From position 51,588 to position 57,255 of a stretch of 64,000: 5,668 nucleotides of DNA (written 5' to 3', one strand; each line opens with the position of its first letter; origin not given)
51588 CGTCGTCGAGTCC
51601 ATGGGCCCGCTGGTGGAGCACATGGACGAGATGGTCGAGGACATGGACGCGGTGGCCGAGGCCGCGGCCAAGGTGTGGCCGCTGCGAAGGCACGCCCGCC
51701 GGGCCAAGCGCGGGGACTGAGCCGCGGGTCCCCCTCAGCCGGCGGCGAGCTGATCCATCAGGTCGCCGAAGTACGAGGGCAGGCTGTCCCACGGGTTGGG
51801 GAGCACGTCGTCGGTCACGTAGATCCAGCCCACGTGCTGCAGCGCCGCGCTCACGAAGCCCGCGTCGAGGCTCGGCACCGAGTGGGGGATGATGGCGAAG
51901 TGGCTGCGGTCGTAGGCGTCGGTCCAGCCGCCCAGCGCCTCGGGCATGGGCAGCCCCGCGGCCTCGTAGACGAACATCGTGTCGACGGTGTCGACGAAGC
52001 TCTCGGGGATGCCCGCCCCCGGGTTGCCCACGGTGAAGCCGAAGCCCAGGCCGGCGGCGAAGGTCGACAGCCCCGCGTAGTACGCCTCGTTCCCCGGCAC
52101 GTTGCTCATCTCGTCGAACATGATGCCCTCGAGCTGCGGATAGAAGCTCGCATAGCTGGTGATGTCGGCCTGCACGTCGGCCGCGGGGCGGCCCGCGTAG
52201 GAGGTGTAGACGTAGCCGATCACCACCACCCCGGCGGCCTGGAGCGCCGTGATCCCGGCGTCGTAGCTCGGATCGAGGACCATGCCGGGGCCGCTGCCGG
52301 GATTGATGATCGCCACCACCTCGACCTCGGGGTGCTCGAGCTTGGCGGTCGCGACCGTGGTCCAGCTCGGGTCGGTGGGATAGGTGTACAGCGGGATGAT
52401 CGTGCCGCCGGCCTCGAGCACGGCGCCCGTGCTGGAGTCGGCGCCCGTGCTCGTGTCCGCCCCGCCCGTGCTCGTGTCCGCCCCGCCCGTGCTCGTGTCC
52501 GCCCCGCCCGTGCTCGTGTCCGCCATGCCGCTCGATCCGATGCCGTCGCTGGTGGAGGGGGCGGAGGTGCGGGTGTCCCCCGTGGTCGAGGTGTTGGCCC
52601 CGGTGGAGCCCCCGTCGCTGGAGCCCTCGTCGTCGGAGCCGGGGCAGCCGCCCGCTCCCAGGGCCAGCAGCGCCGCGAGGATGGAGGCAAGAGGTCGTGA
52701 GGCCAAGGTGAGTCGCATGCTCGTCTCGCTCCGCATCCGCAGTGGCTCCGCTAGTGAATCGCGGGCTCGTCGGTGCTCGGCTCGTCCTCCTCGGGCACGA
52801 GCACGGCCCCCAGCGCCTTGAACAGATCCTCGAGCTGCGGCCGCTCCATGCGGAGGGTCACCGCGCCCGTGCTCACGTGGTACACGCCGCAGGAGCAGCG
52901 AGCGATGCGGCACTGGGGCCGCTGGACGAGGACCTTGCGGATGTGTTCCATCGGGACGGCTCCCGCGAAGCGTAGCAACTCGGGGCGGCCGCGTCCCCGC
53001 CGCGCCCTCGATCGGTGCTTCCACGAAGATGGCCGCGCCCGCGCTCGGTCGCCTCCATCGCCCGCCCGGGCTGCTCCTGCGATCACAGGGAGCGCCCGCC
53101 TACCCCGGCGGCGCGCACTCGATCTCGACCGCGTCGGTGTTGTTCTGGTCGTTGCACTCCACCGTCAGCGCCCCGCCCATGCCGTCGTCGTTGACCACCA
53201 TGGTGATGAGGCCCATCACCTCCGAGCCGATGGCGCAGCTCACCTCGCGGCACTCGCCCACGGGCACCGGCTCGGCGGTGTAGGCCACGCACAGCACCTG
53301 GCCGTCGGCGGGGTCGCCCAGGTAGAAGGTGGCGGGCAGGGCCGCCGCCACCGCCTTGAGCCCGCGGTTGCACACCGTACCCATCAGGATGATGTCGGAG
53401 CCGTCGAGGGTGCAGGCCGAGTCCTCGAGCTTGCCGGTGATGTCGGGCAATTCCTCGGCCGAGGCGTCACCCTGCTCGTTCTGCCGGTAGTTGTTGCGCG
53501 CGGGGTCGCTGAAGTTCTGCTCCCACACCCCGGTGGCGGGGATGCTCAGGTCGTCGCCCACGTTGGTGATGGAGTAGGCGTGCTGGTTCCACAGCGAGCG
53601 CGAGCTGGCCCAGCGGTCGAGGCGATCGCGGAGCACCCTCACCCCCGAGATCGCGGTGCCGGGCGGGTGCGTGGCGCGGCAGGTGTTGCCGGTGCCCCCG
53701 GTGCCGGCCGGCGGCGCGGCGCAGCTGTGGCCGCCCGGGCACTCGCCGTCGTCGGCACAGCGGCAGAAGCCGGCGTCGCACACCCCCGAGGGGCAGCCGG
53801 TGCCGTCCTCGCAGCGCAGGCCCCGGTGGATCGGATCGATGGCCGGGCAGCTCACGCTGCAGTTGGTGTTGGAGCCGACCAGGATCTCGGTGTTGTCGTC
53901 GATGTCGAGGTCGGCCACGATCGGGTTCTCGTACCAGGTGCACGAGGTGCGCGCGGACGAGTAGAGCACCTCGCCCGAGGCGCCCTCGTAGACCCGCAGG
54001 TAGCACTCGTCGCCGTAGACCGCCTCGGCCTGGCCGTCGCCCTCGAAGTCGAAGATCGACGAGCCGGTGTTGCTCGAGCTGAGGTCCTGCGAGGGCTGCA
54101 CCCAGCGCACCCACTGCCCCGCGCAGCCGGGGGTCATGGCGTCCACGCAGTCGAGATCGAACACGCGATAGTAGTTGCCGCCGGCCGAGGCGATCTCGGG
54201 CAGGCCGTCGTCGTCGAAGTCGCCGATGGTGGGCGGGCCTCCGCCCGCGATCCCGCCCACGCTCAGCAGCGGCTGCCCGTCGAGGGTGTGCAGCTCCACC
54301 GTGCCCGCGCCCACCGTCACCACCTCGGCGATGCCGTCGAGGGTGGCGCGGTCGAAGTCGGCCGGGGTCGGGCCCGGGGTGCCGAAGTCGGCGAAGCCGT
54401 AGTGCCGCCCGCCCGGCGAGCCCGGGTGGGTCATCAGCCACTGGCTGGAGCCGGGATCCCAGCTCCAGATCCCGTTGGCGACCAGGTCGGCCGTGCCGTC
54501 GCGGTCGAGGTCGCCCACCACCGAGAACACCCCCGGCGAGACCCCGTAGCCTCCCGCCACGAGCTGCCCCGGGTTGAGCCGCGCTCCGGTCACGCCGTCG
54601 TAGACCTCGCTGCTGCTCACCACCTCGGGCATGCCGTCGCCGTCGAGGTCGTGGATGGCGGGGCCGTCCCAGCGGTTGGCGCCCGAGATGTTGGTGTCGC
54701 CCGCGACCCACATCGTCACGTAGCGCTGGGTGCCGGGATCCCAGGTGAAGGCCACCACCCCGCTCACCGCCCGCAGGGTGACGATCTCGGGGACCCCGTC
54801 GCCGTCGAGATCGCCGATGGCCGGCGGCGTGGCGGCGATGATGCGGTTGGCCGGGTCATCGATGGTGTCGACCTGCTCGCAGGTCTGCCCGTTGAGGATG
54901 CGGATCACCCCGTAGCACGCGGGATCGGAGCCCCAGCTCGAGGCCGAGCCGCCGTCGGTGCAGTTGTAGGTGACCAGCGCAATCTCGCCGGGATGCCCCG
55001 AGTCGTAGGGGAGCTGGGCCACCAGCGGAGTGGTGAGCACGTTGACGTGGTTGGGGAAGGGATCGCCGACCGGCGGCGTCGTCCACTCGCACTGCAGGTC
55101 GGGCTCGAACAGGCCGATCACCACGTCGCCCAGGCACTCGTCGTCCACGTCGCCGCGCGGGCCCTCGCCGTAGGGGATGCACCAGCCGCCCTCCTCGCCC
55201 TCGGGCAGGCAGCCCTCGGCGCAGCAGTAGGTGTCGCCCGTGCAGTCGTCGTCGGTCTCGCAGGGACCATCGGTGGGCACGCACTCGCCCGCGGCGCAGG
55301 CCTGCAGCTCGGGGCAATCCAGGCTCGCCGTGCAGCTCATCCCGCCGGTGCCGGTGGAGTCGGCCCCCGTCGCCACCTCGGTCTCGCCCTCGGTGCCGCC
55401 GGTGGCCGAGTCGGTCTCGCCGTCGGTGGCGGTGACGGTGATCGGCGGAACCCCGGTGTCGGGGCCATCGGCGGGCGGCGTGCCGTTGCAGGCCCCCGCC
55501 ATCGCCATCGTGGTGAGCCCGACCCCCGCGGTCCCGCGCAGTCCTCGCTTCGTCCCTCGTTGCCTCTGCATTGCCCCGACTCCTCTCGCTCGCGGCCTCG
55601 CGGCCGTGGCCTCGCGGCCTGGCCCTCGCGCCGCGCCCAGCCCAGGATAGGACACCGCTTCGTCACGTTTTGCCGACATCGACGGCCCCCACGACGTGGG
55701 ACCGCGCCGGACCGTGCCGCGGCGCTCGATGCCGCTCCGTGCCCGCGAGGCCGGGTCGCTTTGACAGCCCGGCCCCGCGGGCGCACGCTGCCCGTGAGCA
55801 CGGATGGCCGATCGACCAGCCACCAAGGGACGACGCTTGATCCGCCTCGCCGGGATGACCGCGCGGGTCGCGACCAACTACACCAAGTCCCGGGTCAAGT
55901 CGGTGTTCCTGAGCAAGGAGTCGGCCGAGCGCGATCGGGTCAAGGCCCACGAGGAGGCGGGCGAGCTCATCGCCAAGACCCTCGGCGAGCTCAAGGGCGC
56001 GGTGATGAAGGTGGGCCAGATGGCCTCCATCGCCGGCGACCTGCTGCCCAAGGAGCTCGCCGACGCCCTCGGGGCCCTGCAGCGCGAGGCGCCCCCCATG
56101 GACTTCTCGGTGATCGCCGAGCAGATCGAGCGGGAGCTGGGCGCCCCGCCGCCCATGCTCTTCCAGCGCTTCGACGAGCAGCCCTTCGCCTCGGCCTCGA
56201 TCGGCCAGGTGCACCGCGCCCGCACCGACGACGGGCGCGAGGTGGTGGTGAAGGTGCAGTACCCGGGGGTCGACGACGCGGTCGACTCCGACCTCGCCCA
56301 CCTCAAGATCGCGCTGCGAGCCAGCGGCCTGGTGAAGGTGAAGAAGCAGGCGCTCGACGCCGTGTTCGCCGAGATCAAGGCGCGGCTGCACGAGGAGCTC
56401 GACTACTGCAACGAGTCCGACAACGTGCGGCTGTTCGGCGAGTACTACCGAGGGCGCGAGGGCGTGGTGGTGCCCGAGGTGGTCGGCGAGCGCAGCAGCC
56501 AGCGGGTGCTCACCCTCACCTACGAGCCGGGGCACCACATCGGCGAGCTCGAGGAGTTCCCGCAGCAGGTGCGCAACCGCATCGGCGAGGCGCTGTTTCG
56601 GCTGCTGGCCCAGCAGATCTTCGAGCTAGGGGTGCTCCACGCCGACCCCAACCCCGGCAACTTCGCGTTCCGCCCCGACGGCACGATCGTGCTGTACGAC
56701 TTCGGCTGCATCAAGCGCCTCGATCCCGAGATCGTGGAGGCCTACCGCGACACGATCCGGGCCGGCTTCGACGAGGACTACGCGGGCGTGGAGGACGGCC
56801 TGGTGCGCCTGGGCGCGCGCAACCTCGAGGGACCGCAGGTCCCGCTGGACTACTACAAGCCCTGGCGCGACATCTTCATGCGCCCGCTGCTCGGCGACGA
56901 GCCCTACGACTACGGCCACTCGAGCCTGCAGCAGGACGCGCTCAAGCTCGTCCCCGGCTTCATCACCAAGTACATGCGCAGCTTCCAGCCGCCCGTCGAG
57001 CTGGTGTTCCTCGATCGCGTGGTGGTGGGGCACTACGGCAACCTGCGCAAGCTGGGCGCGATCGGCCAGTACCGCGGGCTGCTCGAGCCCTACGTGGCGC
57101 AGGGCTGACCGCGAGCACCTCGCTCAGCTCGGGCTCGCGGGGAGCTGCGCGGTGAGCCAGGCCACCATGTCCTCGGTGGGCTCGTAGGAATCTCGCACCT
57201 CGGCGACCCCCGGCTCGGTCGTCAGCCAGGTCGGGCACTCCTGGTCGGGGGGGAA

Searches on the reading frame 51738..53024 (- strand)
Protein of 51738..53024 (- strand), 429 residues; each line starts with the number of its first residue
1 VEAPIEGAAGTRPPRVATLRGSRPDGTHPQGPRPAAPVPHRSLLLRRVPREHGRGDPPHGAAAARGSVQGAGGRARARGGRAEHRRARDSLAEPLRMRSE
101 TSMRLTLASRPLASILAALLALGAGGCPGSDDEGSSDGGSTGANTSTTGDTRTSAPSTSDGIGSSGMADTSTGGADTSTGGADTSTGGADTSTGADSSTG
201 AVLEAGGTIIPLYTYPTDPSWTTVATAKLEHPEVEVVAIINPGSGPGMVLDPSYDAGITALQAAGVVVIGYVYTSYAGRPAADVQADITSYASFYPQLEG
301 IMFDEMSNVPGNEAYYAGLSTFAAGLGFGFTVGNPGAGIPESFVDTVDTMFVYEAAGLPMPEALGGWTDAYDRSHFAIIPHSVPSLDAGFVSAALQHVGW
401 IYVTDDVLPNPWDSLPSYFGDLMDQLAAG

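Call 14: search_protein_families(library=pfam, proteins=[window:51738-53024:-], max_evalue=0.01)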
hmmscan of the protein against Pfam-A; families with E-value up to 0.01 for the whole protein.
window:51738-53024:- (429 aa): 1 family
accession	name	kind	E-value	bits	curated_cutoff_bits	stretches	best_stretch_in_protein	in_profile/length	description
PF12138.14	Spherulin4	-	4.1e-44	151.3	30.2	1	209-424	3-237/239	Spherulation-specific family 4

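Call 61: search_protein_families(library=phrogs, proteins=[window:51738-53024:-], max_evalue=0.001)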
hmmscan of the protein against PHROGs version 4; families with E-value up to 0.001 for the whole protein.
window:51738-53024:- (429 aa): 0 families

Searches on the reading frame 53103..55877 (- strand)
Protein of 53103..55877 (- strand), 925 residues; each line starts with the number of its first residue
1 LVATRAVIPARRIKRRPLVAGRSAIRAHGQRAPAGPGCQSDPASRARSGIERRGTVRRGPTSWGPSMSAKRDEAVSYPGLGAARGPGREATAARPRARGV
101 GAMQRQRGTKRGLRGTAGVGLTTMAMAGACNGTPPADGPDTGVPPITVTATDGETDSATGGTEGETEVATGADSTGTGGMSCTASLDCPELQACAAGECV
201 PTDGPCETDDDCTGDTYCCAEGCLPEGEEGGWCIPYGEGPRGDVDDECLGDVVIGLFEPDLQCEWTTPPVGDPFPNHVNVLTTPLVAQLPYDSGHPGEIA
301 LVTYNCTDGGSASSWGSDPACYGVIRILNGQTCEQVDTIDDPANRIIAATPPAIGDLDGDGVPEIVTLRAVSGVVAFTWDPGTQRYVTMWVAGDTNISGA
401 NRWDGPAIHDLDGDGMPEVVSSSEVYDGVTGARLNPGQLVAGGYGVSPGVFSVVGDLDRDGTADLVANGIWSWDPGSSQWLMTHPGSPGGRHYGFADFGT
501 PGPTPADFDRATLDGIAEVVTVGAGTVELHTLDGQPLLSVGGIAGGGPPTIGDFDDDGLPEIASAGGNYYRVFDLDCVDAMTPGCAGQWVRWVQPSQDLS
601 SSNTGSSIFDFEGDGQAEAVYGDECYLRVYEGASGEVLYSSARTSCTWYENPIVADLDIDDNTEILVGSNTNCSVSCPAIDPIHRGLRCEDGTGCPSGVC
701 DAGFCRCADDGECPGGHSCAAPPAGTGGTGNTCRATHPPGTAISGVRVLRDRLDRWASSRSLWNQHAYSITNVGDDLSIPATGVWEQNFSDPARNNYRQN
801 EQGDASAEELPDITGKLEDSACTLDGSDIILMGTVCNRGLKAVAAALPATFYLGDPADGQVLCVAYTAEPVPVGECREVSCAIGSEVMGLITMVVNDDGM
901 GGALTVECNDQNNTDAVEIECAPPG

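Call 14: search_protein_families(library=pfam, proteins=[window:53103-55877:-], max_evalue=0.01)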
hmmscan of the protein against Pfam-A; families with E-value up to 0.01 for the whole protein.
window:53103-55877:- (925 aa): 1 family
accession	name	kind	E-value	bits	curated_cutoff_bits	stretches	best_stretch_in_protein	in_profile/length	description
PF13517.12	FG-GAP_3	-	1.9e-15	57.7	26.9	1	356-420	1-60/61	FG-GAP-like repeat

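Call 61: search_protein_families(library=phrogs, proteins=[window:53103-55877:-], max_evalue=0.001)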
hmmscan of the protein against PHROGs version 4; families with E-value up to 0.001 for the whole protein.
window:53103-55877:- (925 aa): 0 families

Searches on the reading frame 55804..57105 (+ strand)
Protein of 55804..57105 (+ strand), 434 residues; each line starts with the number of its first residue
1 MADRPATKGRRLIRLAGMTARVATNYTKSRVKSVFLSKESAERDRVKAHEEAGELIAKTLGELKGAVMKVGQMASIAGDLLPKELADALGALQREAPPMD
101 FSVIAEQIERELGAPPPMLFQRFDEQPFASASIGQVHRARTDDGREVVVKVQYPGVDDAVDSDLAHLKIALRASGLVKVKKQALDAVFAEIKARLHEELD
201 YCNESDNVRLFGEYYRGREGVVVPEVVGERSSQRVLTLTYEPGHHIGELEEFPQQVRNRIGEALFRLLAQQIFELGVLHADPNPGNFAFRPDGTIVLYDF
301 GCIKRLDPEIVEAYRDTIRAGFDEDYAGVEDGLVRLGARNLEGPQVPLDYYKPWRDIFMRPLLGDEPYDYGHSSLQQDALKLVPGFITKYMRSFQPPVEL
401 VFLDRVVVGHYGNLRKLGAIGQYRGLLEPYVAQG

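Call 14: search_protein_families(library=pfam, proteins=[window:55804-57105:+], max_evalue=0.01)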
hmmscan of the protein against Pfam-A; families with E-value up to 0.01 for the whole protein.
window:55804-57105:+ (434 aa): 2 families
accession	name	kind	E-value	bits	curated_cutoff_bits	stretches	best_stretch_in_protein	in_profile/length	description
PF03109.22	ABC1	-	4.4e-66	222.9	22.9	1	92-329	2-240/244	ABC1 atypical kinase-like domain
PF01636.29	APH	-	0.00021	21.6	23.2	0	274-304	167-198/239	Phosphotransferase enzyme family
